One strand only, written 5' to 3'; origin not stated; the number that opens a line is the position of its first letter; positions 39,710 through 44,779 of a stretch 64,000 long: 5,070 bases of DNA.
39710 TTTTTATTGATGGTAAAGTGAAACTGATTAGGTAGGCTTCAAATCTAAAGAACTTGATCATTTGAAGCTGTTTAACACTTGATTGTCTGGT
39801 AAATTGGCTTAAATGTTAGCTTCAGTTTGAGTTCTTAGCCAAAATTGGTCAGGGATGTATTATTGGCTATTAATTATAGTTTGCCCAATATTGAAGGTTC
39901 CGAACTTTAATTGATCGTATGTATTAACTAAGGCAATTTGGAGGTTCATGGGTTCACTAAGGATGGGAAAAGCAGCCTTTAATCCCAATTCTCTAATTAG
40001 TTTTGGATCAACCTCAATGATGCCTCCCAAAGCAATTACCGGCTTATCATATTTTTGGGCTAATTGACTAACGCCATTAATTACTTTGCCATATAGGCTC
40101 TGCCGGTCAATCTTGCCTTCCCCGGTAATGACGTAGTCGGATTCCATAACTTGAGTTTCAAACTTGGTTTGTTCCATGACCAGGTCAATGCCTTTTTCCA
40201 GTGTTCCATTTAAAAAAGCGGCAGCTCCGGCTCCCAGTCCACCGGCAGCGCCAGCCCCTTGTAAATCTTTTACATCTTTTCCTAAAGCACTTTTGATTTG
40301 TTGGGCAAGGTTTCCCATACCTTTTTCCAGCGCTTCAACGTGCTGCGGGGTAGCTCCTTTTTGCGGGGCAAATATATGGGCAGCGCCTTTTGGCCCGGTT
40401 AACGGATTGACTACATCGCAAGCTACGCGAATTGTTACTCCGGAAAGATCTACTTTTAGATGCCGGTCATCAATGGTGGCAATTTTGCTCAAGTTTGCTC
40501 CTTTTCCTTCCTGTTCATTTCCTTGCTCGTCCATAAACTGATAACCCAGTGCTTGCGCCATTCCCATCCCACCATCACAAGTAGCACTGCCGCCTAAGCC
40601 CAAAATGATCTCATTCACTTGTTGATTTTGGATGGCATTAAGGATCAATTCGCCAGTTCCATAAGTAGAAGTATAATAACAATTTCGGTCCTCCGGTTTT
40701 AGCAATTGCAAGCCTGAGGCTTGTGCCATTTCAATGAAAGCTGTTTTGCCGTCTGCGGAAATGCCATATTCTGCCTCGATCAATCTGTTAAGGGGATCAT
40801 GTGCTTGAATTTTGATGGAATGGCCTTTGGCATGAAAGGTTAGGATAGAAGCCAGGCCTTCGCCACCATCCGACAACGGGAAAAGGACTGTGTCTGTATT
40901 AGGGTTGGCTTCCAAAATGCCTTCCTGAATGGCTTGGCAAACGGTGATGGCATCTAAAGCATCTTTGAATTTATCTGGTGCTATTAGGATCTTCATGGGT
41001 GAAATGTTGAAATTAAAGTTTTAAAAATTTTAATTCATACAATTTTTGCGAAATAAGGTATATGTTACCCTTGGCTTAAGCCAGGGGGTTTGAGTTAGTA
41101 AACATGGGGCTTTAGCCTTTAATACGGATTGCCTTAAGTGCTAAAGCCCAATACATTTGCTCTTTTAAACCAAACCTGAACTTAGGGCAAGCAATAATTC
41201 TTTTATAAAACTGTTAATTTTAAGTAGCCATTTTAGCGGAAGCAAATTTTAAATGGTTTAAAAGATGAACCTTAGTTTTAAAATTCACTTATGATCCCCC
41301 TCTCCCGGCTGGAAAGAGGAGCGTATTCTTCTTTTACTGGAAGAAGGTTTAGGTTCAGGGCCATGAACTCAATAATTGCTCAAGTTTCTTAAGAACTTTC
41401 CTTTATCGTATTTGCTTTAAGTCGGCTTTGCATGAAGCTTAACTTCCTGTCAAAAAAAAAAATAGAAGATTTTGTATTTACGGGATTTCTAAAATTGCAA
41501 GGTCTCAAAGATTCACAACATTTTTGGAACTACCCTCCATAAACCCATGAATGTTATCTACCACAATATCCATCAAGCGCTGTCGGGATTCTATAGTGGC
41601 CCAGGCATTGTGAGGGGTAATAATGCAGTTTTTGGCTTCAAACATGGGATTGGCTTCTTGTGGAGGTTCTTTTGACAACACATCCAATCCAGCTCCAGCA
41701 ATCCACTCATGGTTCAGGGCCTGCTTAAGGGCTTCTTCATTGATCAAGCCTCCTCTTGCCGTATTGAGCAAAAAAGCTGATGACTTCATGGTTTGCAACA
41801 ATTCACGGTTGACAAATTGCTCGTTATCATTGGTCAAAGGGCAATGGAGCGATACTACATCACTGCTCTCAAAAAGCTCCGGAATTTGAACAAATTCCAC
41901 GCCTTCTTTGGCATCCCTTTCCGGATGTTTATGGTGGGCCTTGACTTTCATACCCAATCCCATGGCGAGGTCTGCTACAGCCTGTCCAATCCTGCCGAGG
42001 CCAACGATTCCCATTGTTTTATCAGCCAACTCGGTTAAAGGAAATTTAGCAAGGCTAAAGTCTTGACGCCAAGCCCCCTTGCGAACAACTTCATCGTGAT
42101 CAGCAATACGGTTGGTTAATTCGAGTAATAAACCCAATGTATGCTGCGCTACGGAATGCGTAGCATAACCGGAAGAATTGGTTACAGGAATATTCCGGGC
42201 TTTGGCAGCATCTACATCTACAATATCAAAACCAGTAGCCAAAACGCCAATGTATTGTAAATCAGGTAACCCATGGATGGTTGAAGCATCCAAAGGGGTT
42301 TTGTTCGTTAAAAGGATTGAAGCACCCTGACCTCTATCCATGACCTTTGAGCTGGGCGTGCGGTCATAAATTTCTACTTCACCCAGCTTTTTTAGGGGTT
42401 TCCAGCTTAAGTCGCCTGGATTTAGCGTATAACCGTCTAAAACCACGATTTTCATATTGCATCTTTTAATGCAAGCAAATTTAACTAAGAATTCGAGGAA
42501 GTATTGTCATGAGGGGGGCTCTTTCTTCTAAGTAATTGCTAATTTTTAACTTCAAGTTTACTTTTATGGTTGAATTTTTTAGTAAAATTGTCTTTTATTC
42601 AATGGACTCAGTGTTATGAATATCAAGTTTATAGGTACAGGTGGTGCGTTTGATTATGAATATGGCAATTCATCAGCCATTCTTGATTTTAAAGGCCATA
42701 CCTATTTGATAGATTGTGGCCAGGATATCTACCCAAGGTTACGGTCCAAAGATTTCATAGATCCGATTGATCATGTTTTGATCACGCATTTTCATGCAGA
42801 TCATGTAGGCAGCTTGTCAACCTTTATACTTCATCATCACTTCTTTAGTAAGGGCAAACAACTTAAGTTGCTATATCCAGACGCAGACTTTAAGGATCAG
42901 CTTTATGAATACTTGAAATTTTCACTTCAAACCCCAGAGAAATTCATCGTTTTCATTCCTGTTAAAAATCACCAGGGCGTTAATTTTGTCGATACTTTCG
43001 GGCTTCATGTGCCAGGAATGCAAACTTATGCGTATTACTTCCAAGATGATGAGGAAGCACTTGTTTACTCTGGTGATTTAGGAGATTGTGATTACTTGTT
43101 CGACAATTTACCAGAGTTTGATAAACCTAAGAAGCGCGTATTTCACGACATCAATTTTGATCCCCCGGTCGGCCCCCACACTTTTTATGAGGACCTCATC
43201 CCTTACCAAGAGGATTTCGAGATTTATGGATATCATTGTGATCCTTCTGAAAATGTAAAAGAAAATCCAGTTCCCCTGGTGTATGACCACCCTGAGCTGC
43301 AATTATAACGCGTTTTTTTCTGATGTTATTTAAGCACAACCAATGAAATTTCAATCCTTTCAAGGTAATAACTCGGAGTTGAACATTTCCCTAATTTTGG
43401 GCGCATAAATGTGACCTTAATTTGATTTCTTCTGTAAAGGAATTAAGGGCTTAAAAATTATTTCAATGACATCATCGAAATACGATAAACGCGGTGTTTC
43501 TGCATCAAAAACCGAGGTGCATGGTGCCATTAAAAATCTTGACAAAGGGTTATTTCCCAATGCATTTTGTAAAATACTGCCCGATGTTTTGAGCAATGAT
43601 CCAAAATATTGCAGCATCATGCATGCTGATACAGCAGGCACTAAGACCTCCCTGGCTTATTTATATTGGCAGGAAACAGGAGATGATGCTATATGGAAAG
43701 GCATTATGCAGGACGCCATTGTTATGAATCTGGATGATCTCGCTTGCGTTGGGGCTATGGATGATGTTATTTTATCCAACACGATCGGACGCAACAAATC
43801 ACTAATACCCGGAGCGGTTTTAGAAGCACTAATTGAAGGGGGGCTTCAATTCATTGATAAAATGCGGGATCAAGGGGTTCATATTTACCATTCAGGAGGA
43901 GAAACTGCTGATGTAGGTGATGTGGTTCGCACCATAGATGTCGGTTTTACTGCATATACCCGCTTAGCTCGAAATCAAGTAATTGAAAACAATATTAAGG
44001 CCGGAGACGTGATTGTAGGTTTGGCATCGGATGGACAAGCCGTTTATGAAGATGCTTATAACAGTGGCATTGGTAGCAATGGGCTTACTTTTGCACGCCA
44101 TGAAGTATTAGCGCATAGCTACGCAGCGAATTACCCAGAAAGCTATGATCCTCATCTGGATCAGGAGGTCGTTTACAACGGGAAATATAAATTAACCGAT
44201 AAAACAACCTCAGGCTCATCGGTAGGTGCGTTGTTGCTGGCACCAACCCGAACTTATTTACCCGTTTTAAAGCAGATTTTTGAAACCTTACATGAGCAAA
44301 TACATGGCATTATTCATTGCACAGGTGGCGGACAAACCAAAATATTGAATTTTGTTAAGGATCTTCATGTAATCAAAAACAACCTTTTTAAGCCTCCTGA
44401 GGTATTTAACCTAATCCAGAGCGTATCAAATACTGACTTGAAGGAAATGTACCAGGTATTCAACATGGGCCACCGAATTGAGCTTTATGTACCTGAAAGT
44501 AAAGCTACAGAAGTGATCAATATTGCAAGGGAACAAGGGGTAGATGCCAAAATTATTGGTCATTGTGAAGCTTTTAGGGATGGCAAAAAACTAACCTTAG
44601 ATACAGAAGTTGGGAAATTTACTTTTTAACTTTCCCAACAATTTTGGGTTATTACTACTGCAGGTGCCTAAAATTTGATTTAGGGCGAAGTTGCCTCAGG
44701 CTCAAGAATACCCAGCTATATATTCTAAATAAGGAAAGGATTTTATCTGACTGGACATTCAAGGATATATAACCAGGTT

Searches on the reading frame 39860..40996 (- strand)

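Call 9: search_protein_families(library=pfam, proteins=[window:39860-40996:-], max_evalue=0.001)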
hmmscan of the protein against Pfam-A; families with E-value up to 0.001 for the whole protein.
window:39860-40996:- (378 aa): 1 family
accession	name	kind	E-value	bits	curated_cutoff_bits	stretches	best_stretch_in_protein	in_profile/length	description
PF02595.20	Gly_kinase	-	4.7e-133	444.2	23.3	1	3-373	1-370/372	Glycerate kinase family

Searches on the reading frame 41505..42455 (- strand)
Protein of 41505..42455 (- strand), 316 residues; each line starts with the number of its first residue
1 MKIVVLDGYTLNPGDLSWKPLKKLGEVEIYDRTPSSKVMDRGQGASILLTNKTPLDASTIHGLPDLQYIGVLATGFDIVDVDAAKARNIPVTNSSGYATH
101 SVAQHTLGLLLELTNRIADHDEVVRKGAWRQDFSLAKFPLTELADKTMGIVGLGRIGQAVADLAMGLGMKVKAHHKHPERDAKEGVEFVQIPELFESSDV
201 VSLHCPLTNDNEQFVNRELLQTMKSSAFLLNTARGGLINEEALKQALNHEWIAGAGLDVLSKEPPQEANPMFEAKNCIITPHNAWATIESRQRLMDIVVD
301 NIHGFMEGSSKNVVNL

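Call 9: search_protein_families(library=pfam, proteins=[window:41505-42455:-], max_evalue=0.001)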
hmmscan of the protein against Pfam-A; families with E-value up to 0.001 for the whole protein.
window:41505-42455:- (316 aa): 2 families
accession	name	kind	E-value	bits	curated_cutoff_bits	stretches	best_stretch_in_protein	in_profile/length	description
PF02826.25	2-Hacid_dh_C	-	4.2e-58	196.1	25.1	1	107-284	1-178/178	D-isomer specific 2-hydroxyacid dehydrogenase, NAD binding domain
PF00389.36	2-Hacid_dh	-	9.9e-26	90.4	24.6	1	17-315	11-134/134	D-isomer specific 2-hydroxyacid dehydrogenase, catalytic domain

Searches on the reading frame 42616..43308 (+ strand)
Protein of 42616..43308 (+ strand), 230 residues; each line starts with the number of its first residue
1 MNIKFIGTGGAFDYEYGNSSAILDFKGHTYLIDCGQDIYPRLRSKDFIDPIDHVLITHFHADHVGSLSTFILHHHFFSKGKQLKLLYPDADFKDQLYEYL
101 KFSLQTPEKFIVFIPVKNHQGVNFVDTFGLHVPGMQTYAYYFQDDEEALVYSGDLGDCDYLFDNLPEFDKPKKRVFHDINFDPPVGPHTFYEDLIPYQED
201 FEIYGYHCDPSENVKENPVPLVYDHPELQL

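Call 9: search_protein_families(library=pfam, proteins=[window:42616-43308:+], max_evalue=0.001)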
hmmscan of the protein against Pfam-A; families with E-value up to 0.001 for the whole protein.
window:42616-43308:+ (230 aa): 3 families
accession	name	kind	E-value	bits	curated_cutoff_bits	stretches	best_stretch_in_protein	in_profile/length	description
PF23023.1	Anti-Pycsar_Apyc1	-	1.3e-12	48.2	50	1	2-91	4-93/250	Anti-Pycsar protein Apyc1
PF00753.33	Lactamase_B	-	9.8e-11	42.4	22.7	1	19-155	7-150/196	Metallo-beta-lactamase superfamily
PF12706.13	Lactamase_B_2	-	3.4e-10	40.3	27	1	28-169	1-154/200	Beta-lactamase superfamily domain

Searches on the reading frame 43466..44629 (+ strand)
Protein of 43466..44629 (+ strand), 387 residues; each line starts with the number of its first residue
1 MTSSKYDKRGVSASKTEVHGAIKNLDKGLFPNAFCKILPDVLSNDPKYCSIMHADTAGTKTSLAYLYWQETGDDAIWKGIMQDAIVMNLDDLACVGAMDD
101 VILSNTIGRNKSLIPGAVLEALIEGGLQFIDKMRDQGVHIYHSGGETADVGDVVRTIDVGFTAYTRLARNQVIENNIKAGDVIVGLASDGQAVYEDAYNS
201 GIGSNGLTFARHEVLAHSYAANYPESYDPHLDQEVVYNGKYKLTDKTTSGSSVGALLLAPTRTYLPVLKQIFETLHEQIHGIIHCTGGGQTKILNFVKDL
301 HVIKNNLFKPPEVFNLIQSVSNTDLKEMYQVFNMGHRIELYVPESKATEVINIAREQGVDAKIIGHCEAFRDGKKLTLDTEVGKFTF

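Call 24: search_protein_families(library=pfam, proteins=[window:43466-44629:+], max_evalue=0.001)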
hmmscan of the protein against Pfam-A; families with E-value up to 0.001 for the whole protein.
window:43466-44629:+ (387 aa): 2 families
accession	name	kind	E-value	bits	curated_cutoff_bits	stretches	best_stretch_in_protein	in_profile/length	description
PF02769.27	AIRS_C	-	1.4e-10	42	23.1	1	178-368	1-146/156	AIR synthase related protein, C-terminal domain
PF00586.29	AIRS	-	6e-09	36.7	24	1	45-163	10-108/112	AIR synthase related protein, N-terminal domain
